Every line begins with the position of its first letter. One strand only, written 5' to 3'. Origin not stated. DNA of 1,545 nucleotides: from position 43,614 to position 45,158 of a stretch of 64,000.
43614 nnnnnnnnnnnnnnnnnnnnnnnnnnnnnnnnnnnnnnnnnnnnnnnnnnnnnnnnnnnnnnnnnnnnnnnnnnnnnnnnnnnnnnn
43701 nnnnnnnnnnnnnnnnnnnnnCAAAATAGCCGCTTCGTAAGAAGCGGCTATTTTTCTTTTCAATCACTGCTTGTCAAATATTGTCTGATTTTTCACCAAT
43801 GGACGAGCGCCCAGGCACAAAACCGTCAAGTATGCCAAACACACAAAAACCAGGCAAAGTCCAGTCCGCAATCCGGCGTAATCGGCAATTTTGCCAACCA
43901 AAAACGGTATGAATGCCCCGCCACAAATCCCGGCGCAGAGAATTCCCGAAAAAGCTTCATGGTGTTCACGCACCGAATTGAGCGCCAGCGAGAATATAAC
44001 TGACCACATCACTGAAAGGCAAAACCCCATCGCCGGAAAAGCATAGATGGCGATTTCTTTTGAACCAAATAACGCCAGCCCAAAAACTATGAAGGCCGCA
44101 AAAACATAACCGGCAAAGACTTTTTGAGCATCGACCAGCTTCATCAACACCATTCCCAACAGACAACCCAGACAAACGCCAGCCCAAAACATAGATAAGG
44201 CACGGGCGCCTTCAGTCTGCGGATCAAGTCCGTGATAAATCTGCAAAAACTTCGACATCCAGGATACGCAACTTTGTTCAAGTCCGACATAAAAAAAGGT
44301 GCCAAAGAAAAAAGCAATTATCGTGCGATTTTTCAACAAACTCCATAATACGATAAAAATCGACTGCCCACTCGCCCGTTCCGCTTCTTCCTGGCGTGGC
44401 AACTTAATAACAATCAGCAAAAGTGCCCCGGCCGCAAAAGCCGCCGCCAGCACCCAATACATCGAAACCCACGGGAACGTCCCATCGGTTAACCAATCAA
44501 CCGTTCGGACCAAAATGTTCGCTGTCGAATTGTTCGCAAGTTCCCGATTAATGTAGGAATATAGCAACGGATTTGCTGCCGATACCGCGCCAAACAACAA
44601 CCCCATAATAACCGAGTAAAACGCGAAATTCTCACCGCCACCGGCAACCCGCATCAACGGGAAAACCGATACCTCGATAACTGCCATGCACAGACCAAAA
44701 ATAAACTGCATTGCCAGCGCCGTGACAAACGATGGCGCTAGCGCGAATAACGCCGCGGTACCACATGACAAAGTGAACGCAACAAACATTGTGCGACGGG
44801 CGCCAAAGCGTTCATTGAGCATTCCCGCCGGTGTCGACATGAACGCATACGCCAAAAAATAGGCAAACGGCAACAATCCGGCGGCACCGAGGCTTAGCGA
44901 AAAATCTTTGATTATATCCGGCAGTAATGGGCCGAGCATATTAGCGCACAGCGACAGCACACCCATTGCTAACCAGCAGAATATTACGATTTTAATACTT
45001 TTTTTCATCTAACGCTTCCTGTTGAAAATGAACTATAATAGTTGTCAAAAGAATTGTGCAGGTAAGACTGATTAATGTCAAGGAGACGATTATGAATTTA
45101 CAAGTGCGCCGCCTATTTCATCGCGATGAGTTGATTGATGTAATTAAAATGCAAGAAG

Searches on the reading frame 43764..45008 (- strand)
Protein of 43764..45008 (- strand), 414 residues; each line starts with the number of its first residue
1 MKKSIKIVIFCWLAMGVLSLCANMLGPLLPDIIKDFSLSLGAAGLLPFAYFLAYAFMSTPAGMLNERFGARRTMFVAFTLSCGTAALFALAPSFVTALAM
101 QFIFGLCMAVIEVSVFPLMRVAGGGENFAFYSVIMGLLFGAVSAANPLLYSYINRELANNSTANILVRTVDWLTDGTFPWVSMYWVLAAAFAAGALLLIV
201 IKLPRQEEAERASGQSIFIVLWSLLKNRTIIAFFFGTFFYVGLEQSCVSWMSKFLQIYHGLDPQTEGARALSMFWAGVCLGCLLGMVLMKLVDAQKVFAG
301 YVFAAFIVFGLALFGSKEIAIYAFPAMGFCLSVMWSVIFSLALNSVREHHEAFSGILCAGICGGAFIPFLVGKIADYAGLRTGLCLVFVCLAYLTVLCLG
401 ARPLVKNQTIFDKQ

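Call 6: search_protein_families(library=pfam, proteins=[window:43764-45008:-])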
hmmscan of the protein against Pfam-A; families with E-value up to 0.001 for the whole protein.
window:43764-45008:- (414 aa): 1 family
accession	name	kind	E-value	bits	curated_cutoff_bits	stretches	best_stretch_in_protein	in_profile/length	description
PF07690.21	MFS_1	-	7.6e-28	97.9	33.4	1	12-351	2-328/347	Major Facilitator Superfamily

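Call 7: search_protein_families(library=ncbifam, proteins=[window:43764-45008:-])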
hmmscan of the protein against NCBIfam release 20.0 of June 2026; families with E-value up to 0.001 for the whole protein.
window:43764-45008:- (414 aa): 7 families
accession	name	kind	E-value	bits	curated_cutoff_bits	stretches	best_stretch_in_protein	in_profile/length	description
TIGR01272.1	gluP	subfamily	3.7e-29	102.2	202.55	1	93-394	9-307/310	glucose/galactose MFS transporter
TIGR00885.1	fucP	equivalog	1.7e-16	60.5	280.4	1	18-380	15-384/410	L-fucose:H+ symporter permease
TIGR00881.1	2A0104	subfamily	1.7e-11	43.7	407.75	2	210-382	198-377/379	phosphoglycerate transporter protein PgtP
NF046060.1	NagP_SO3503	equivalog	3.4e-10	39.4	625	1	17-397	17-412/423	N-acetylglucosamine MFS transporter NagP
NF007524.0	PRK10133.1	equivalog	4.2e-10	39.1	427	1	8-393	29-424/438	L-fucose:H+ symporter permease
TIGR00893.1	2A0114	subfamily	4.9e-07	29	395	1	32-397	20-393/399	D-galactonate transporter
TIGR00896.1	CynX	subfamily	4.8e-06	25.9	406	1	24-375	18-346/355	CynX/NimT family MFS transporter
